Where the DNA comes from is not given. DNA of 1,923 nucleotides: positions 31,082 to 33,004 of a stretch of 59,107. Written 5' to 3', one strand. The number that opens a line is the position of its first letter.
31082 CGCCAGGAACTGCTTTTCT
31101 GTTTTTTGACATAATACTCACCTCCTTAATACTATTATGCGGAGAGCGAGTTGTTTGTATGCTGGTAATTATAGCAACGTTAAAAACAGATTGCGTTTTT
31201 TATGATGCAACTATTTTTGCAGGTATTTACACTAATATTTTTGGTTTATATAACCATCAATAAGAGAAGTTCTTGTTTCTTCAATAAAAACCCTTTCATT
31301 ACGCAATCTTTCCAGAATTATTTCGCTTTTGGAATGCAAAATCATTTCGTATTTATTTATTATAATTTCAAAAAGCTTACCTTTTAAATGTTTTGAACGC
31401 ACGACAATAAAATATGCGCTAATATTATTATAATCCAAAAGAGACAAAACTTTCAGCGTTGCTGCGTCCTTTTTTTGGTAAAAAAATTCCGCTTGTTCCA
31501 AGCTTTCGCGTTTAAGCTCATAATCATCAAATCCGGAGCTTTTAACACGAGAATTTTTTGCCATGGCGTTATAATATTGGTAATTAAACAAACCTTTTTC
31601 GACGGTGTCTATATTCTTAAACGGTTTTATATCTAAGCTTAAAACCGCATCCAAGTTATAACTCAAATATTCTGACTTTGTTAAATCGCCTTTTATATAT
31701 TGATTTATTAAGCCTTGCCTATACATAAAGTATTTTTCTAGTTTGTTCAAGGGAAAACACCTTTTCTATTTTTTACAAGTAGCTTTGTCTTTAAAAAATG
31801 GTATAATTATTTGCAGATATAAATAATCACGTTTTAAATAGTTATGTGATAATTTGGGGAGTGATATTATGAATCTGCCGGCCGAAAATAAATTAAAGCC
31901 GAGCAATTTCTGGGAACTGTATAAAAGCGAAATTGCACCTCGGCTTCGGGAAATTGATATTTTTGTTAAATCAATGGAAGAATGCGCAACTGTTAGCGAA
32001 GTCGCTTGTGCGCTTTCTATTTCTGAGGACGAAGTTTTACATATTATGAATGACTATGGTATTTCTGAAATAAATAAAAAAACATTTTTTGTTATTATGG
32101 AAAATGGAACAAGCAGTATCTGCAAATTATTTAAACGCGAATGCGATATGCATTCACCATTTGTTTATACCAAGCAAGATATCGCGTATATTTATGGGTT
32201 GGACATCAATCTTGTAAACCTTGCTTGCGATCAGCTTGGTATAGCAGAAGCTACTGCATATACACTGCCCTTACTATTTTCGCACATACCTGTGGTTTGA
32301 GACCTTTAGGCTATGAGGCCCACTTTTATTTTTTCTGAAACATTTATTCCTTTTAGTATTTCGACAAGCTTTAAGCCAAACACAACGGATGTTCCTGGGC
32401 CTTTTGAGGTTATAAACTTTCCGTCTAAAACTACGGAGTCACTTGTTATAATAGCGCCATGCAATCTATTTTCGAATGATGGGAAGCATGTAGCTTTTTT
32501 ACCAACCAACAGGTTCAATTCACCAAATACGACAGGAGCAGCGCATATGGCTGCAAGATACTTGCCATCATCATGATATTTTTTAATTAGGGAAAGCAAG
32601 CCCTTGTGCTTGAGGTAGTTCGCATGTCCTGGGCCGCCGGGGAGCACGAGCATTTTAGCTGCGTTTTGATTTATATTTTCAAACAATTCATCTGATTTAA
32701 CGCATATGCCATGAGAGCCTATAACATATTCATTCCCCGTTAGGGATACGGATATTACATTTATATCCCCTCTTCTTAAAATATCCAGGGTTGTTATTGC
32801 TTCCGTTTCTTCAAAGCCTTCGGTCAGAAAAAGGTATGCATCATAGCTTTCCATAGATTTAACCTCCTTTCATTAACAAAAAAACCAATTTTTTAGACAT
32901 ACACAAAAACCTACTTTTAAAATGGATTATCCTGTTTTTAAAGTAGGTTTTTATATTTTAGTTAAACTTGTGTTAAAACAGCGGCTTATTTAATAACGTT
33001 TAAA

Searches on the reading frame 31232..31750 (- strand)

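Call 85: search_protein_families(library=pfam, max_evalue=0.00001, proteins=[window:31232-31750:-])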
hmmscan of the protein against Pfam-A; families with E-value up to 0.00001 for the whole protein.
window:31232-31750:- (172 aa): 1 family
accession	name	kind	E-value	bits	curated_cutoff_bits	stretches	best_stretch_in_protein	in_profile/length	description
PF20353.3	DUF6648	-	8.8e-53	179.3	27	1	2-172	7-182/182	Family of unknown function (DUF6648)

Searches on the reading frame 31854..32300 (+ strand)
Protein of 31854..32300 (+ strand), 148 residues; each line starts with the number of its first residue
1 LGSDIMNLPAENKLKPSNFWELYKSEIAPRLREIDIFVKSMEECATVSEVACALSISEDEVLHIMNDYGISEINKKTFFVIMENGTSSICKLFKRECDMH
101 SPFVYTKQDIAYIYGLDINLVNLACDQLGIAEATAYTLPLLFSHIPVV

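Call 85: search_protein_families(library=pfam, max_evalue=0.00001, proteins=[window:31854-32300:+])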
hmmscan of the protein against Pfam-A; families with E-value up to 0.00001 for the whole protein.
window:31854-32300:+ (148 aa): 0 families

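Call 87: search_protein_families(library=ncbifam, max_evalue=0.01, proteins=[window:31854-32300:+])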
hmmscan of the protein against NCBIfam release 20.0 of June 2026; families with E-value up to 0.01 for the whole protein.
window:31854-32300:+ (148 aa): 1 family
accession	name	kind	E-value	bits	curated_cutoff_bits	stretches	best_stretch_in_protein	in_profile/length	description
TIGR02941.1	Sigma_B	equivalog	0.0068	15.9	315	1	26-66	113-154/255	RNA polymerase sigma factor SigB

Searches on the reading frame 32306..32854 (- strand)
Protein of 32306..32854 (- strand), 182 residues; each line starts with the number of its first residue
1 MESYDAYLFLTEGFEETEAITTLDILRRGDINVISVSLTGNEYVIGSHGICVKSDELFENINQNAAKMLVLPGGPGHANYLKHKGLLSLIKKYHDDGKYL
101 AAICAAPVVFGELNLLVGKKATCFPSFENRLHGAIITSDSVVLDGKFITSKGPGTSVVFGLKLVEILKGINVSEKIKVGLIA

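Call 85: search_protein_families(library=pfam, max_evalue=0.00001, proteins=[window:32306-32854:-])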
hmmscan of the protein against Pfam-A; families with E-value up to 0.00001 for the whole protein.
window:32306-32854:- (182 aa): 1 family
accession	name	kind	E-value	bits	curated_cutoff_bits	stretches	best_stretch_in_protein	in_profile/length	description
PF01965.30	DJ-1_PfpI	-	2.3e-36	125.6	26.6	1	6-165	3-164/165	DJ-1/PfpI family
